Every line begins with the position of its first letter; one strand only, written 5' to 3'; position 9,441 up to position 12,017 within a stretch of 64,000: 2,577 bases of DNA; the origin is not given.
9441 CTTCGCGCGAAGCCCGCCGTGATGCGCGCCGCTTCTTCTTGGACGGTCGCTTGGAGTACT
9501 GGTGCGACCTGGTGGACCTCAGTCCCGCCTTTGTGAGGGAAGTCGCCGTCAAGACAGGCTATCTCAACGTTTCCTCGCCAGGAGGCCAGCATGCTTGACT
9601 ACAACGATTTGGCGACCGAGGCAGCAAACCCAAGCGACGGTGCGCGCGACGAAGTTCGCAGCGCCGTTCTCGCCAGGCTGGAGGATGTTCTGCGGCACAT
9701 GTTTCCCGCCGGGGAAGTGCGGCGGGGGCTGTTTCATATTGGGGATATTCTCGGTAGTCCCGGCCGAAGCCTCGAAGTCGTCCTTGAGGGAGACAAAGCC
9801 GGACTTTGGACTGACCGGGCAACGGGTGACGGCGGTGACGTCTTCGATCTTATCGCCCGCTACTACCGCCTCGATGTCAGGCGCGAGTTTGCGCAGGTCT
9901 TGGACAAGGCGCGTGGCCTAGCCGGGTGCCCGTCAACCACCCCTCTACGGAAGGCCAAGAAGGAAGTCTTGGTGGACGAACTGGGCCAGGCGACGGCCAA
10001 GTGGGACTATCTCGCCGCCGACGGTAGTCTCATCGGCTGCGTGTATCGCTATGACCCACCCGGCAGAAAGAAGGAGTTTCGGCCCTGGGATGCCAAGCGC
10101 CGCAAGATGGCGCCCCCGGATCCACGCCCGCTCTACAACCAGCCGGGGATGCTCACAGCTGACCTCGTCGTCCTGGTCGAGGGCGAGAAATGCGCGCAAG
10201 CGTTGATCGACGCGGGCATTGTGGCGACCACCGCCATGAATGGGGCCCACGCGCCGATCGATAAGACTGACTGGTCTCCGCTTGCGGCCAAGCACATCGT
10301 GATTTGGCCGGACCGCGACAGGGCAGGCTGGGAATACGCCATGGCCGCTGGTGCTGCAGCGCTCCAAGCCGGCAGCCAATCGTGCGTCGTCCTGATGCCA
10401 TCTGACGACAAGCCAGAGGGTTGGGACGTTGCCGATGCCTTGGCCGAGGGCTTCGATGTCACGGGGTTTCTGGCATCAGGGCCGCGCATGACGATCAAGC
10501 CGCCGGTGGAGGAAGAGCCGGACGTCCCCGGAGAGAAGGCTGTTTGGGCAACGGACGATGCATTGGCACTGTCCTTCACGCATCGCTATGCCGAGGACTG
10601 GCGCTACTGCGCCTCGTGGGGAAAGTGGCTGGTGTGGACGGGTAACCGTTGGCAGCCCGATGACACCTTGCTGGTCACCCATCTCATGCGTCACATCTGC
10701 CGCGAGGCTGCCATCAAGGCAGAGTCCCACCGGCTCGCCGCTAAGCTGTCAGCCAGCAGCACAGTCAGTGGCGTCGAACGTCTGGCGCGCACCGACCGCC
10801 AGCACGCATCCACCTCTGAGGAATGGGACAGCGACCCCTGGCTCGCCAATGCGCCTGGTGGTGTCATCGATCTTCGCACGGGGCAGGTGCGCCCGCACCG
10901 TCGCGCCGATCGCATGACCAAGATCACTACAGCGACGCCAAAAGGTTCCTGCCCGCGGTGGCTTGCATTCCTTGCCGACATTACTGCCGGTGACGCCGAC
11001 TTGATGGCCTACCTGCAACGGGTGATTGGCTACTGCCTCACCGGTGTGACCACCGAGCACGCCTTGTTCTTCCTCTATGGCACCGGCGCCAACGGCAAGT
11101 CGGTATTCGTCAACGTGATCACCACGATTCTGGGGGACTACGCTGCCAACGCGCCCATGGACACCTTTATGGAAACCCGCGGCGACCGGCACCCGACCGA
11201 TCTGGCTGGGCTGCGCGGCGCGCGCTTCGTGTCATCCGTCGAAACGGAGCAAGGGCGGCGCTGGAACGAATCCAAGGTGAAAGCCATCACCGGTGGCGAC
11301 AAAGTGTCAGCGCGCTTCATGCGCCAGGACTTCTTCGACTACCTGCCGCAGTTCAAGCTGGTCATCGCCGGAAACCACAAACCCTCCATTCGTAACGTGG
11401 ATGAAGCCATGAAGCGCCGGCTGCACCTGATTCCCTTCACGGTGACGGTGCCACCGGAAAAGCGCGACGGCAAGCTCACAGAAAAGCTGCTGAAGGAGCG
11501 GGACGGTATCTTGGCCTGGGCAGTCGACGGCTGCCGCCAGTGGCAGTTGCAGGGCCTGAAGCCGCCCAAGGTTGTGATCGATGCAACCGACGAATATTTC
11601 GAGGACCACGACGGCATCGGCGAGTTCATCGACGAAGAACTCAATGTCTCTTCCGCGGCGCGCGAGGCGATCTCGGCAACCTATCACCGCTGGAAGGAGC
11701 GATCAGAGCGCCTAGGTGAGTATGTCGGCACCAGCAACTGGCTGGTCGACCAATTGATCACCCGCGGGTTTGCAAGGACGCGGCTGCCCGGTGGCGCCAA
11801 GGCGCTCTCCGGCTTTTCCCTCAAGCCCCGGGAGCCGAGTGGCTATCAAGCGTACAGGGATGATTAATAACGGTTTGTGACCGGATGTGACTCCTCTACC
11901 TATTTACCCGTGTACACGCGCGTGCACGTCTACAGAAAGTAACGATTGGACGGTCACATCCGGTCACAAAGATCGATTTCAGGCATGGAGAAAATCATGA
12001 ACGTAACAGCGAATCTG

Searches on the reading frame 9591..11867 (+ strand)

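Call 28: search_protein_families(library=pfam, proteins=[window:9591-11867:+], max_evalue=0.001)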
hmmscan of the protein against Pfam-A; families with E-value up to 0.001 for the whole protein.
window:9591-11867:+ (758 aa): 2 families
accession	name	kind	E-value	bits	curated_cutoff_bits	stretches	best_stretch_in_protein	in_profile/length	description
PF08706.16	D5_N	-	4.2e-36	124.8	22.4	1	329-465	4-144/145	D5 N terminal like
PF19263.5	DUF5906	-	3.7e-09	37.7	27.6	1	495-610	1-114/114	Family of unknown function (DUF5906)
